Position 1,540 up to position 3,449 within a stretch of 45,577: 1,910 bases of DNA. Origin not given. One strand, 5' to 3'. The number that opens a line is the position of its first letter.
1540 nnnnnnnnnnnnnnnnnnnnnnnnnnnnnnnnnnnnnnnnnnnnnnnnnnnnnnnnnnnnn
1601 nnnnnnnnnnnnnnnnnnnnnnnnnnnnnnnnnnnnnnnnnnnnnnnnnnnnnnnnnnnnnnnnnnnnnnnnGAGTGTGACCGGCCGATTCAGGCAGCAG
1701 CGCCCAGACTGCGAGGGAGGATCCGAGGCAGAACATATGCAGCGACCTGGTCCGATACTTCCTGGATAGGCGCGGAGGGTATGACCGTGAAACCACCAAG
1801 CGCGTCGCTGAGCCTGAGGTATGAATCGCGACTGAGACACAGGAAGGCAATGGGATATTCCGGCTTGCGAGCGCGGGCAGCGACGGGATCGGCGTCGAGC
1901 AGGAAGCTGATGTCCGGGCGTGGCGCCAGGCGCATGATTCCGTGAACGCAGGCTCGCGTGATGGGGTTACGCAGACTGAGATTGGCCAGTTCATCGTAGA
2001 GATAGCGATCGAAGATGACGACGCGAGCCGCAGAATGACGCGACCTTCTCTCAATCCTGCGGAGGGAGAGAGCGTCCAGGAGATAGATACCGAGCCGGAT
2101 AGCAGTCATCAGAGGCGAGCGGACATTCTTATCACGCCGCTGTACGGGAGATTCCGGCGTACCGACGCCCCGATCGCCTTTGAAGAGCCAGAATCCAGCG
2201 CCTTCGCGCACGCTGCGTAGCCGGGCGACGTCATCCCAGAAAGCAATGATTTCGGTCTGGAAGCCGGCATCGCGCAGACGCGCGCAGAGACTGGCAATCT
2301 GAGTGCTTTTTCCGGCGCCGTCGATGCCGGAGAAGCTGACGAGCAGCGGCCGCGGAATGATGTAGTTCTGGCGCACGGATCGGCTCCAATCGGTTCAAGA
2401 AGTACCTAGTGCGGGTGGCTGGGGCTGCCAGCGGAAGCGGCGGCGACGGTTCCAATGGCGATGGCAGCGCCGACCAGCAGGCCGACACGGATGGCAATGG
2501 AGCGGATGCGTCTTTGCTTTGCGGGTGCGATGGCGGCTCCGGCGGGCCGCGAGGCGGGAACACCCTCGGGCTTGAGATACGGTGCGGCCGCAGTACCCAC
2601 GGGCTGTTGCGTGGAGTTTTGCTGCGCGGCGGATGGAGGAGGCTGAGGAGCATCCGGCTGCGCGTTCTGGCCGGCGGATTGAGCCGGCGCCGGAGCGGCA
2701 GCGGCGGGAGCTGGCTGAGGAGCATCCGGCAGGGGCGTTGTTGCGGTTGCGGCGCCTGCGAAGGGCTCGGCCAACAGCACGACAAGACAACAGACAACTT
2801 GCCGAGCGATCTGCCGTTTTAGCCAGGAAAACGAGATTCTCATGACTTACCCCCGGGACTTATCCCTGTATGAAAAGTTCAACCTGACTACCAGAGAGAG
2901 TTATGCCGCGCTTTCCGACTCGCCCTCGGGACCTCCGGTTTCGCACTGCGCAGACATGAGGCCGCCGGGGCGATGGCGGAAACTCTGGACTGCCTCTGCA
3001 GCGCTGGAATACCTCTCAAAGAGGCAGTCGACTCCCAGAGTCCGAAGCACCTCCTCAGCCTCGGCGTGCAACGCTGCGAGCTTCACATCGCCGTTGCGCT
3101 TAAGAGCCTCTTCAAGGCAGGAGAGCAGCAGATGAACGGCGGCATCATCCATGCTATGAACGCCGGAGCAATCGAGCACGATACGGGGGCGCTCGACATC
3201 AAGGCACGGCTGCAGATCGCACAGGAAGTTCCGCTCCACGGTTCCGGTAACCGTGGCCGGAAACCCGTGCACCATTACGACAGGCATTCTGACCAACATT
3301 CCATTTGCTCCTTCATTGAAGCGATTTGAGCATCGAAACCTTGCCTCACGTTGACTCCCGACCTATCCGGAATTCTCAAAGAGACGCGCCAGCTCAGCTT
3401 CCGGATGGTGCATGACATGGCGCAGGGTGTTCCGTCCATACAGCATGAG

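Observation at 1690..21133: Non-canonical glycan assembly/export gene set around a PelB/BcsC-like TPR-porin, with no recognisable synthase, Wza or Wzc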

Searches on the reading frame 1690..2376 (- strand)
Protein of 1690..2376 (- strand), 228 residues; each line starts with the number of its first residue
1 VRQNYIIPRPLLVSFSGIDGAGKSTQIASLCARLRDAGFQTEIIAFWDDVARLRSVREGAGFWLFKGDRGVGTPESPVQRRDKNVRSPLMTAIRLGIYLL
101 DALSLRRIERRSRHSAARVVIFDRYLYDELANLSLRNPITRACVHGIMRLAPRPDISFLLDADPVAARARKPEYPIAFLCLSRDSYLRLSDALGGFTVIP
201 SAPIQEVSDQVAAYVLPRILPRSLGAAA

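Call 3: search_protein_families(library=pfam, proteins=[window:1690-2376:-], max_evalue=0.01)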
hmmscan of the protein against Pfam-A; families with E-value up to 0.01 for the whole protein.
window:1690-2376:- (228 aa): 2 families
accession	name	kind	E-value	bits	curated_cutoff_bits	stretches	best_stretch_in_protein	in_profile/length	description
PF02223.23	Thymidylate_kin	-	1.7e-08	34.8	27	1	16-40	2-26/185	Thymidylate kinase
PF03308.22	MeaB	-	0.0035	16.8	23.1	1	11-45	34-68/273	Methylmalonyl Co-A mutase-associated GTPase MeaB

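Call 7: search_protein_families(library=ncbifam, proteins=[window:1690-2376:-], max_evalue=0.1)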
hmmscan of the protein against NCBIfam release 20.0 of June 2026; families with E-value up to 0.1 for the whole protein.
window:1690-2376:- (228 aa): 6 families
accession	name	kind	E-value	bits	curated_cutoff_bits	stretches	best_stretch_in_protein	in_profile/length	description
TIGR00041.1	DTMP_kinase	equivalog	4e-10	39.7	83.25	2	117-171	90-146/196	dTMP kinase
NF005923.0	PRK07933.1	equivalog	1.3e-05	24.7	193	1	12-46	2-36/213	dTMP kinase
TIGR00750.1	lao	equivalog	0.008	15.3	240.75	1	11-45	35-69/300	methylmalonyl Co-A mutase-associated GTPase MeaB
NF006746.0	PRK09270.1-5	subfamily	0.016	14.1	250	1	11-44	22-55/210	nucleoside/nucleotide kinase family protein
NF002059.0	PRK00889.1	subfamily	0.021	14.5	244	1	12-52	7-45/177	adenylyl-sulfate kinase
NF041053.1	CobW_rel_Se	equivalog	0.023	14.3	180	1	12-45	3-36/195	CobW-related selenoprotein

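Call 64: search_solved_structures(query=window:1690-2376:-, max_evalue=1)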
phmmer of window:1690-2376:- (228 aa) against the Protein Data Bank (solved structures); distinct sequences matched with E-value up to 1: 32.
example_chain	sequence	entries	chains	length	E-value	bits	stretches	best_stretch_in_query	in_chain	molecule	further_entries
5x8k_A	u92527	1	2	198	1.6e-06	31.3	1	115-218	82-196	Thymidylate kinase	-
5x7j_A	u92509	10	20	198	4.4e-06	29.9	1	115-218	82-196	Thymidylate kinase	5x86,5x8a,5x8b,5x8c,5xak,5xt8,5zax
5xal_A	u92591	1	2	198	4.8e-06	29.7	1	115-218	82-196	Thymidylate kinase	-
5x98_B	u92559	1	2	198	1.4e-05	28.3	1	115-218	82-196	Thymidylate kinase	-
5x8v_B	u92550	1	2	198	1.8e-05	27.9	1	115-218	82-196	Thymidylate kinase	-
5x99_A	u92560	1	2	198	2e-05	27.8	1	115-218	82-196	Thymidylate kinase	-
5x8j_A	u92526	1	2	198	3.1e-05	27.1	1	115-218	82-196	Thymidylate kinase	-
5x8d_B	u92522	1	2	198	0.00012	25.2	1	115-218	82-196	Thymidylate kinase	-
2plr_A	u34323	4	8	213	0.00097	22.2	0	116-170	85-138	Probable thymidylate kinase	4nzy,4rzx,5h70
5xbh_A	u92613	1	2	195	0.0027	20.8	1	11-41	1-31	Thymidylate kinase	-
3v9p_A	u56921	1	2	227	0.0042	20.1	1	9-36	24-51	Thymidylate kinase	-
2pbr_A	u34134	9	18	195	0.0048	19.9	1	11-41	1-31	Thymidylate kinase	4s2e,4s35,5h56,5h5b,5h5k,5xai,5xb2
3hjn_A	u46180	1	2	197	0.0051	19.9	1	12-38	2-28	Thymidylate kinase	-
5cb6_A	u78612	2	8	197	0.012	18.6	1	5-66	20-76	Probable adenylyl-sulfate kinase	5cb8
1e9f_A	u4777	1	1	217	0.018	18.1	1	9-48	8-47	THYMIDYLATE KINASE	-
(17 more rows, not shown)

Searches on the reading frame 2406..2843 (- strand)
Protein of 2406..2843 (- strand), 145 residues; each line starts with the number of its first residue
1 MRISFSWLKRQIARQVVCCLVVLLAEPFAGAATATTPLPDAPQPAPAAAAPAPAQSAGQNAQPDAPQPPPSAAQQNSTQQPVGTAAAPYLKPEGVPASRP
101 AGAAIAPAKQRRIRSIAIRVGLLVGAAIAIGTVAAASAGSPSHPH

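Call 3: search_protein_families(library=pfam, proteins=[window:2406-2843:-], max_evalue=0.01)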
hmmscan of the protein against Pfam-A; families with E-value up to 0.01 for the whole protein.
window:2406-2843:- (145 aa): 0 families

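Call 7: search_protein_families(library=ncbifam, proteins=[window:2406-2843:-], max_evalue=0.1)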
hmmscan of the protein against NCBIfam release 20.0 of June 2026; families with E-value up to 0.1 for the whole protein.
window:2406-2843:- (145 aa): 0 families

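Call 58: search_protein_families(library=pfam, proteins=[window:2406-2843:-], max_evalue=1)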
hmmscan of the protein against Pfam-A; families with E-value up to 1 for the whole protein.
window:2406-2843:- (145 aa): 1 family
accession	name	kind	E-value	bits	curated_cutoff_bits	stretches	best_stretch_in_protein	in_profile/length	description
PF06679.17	DUF1180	-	0.52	11.2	27.7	1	18-107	9-87/167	Membrane protein FAM174-like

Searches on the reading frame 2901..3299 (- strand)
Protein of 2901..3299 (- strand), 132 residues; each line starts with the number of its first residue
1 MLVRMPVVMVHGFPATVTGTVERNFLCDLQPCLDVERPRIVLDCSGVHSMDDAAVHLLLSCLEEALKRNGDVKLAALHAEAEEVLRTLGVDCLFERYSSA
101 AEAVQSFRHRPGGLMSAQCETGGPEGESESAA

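Call 3: search_protein_families(library=pfam, proteins=[window:2901-3299:-], max_evalue=0.01)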
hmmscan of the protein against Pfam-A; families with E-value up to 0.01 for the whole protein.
window:2901-3299:- (132 aa): 2 families
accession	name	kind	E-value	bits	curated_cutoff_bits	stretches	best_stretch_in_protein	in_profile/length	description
PF01740.26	STAS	-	1.3e-11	44.6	22.6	1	19-103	21-106/106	STAS domain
PF13466.11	STAS_2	-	2.7e-10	40.7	29.2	1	30-91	20-80/80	STAS domain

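Call 33: search_protein_families(library=ncbifam, proteins=[window:2901-3299:-], max_evalue=0.01)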
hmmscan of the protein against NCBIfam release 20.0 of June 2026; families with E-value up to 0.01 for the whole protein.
window:2901-3299:- (132 aa): 1 family
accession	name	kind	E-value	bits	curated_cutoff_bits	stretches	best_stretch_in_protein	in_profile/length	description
TIGR00377.1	ant_ant_sig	superfamily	5e-07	29.6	53.45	1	29-99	34-105/108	anti-sigma factor antagonist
